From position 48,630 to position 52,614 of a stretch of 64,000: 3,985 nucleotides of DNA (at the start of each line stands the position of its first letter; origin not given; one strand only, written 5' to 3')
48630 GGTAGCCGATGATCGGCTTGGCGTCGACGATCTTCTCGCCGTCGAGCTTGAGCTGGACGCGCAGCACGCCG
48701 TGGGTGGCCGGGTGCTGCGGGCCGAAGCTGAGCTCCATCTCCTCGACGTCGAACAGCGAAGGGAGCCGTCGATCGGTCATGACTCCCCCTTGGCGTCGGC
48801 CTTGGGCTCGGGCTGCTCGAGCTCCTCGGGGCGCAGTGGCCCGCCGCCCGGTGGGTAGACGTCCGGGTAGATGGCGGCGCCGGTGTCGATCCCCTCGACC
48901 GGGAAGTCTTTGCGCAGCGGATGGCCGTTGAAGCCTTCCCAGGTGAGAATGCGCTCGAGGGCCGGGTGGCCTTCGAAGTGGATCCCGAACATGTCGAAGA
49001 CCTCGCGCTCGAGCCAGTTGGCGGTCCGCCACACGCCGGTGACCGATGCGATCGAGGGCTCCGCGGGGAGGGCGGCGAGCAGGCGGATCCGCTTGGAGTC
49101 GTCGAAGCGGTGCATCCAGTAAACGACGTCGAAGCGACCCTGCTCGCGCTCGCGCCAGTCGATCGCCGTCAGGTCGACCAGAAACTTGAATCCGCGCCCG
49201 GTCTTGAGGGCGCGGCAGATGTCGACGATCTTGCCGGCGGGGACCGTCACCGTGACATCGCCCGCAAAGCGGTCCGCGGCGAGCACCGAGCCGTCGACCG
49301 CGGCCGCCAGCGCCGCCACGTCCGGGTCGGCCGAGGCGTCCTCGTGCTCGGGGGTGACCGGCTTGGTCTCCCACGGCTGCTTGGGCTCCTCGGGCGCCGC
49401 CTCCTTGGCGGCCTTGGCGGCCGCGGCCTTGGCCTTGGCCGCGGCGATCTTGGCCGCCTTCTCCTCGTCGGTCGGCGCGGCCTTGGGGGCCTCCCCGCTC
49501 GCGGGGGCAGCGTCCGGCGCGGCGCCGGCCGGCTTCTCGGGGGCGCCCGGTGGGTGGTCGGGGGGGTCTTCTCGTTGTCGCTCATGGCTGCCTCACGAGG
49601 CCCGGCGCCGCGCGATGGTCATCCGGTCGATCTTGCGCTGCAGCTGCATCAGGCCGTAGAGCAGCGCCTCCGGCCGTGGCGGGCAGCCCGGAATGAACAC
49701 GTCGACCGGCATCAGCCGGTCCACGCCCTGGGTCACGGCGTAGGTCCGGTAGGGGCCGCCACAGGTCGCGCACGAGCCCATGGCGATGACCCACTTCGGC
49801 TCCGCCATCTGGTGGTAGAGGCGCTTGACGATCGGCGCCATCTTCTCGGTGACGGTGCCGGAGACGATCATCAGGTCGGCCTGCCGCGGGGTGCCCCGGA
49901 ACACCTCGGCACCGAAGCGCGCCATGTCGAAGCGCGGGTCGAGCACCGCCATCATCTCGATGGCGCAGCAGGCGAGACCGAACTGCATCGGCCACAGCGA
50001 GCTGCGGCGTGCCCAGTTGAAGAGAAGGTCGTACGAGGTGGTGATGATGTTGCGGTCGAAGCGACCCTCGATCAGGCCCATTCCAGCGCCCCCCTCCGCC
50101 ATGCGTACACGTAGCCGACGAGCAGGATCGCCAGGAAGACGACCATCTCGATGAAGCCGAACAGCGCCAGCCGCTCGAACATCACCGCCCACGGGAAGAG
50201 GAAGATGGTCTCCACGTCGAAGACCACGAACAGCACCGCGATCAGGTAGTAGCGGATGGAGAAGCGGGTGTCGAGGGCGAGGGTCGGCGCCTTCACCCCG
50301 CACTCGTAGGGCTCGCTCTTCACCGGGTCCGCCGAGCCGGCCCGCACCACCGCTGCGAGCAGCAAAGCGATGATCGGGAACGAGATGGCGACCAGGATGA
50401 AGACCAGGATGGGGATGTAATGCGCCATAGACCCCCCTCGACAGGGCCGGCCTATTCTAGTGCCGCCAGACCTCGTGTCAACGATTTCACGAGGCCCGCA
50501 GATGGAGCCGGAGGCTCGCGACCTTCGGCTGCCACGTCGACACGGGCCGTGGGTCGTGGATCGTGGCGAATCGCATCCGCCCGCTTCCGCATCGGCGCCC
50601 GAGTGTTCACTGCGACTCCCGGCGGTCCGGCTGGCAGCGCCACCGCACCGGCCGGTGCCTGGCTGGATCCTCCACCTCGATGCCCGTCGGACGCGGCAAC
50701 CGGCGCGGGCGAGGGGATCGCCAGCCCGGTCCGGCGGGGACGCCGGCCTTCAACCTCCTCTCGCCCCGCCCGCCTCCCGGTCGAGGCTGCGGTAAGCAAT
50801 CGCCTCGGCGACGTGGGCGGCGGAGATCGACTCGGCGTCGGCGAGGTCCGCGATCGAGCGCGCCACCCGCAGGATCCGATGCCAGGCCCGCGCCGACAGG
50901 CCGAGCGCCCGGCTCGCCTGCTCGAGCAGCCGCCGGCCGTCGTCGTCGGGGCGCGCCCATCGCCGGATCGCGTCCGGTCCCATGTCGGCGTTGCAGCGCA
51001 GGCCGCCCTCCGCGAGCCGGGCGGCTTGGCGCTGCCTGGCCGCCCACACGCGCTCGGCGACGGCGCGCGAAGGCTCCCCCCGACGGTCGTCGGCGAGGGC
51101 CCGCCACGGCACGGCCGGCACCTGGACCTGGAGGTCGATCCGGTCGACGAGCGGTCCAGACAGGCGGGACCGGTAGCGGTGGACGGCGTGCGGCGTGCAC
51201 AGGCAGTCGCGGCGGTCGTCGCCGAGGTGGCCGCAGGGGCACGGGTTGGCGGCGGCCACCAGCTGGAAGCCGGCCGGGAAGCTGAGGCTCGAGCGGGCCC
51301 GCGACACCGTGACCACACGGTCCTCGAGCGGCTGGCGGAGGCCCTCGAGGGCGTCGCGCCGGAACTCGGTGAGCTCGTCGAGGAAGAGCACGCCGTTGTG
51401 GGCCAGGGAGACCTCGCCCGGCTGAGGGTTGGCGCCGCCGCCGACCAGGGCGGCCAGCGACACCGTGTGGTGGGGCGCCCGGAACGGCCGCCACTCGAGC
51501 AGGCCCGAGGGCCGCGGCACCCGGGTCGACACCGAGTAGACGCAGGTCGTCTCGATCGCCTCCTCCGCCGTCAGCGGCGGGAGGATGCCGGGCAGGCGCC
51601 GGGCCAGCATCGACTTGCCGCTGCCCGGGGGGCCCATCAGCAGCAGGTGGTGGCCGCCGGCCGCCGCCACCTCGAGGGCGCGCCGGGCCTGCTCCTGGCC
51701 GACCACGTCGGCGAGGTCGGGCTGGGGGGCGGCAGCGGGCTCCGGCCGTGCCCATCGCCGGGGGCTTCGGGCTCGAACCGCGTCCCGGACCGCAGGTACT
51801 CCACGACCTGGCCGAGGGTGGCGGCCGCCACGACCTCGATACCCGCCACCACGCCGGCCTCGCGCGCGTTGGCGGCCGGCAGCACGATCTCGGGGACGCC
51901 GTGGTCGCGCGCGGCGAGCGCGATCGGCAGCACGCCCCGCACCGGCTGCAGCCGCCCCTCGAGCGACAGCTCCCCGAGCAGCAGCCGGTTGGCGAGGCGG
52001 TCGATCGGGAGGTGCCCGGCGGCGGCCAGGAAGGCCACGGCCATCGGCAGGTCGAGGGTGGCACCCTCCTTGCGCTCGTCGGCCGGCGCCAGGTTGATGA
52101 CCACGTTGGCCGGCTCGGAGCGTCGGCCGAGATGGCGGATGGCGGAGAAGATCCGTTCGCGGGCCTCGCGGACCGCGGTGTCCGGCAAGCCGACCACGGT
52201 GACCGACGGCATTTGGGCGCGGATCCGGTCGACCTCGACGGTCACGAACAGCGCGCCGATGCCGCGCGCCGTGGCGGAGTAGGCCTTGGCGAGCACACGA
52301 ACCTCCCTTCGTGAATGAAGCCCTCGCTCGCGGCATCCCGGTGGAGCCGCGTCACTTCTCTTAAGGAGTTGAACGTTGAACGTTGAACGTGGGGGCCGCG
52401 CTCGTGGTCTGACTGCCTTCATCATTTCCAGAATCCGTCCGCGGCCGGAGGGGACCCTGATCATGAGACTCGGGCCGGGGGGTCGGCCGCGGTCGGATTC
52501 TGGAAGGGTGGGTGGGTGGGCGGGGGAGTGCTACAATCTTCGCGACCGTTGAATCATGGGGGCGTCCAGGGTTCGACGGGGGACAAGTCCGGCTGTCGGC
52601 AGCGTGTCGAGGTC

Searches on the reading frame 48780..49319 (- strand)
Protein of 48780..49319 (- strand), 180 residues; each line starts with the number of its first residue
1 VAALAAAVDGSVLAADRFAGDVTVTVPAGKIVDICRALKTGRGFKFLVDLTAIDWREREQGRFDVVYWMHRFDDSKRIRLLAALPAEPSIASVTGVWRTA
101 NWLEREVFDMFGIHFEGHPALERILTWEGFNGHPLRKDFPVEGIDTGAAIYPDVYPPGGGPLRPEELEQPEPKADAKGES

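Call 67: search_protein_families(library=pfam, proteins=[window:48780-49319:-], max_evalue=0.001)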
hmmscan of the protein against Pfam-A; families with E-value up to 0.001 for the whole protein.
window:48780-49319:- (180 aa): 1 family
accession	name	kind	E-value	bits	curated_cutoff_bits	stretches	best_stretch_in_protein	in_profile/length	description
PF00329.25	Complex1_30kDa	-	1.1e-42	145.9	22.5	1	24-143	1-122/124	Respiratory-chain NADH dehydrogenase, 30 Kd subunit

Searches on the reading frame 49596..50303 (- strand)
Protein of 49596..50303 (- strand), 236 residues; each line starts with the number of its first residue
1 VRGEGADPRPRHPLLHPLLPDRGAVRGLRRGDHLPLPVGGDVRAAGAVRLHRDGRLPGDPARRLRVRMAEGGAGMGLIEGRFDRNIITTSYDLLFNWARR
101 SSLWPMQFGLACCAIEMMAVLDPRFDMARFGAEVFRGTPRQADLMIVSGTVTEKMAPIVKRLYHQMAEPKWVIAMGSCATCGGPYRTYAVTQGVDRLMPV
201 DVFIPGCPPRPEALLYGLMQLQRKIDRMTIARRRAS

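Call 68: search_protein_families(library=pfam, proteins=[window:49596-50303:-], max_evalue=0.001)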
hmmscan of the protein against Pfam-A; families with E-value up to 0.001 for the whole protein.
window:49596-50303:- (236 aa): 1 family
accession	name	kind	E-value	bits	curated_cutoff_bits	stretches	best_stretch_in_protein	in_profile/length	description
PF01058.29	Oxidored_q6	-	1.9e-29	102.4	27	1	112-221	1-128/128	NADH ubiquinone oxidoreductase, 20 Kd subunit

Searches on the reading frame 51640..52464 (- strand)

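Call 68: search_protein_families(library=pfam, proteins=[window:51640-52464:-], max_evalue=0.001)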
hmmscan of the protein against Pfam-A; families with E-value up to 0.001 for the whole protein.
window:51640-52464:- (275 aa): 2 families
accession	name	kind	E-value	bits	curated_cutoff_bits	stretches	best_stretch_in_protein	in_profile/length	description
PF13541.12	ChlI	-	5.8e-36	123.5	27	1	76-199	1-121/121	Subunit ChlI of Mg-chelatase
PF05362.19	Lon_C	-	1.5e-05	25.1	21.1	1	131-203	106-176/205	Lon protease (S16) C-terminal proteolytic domain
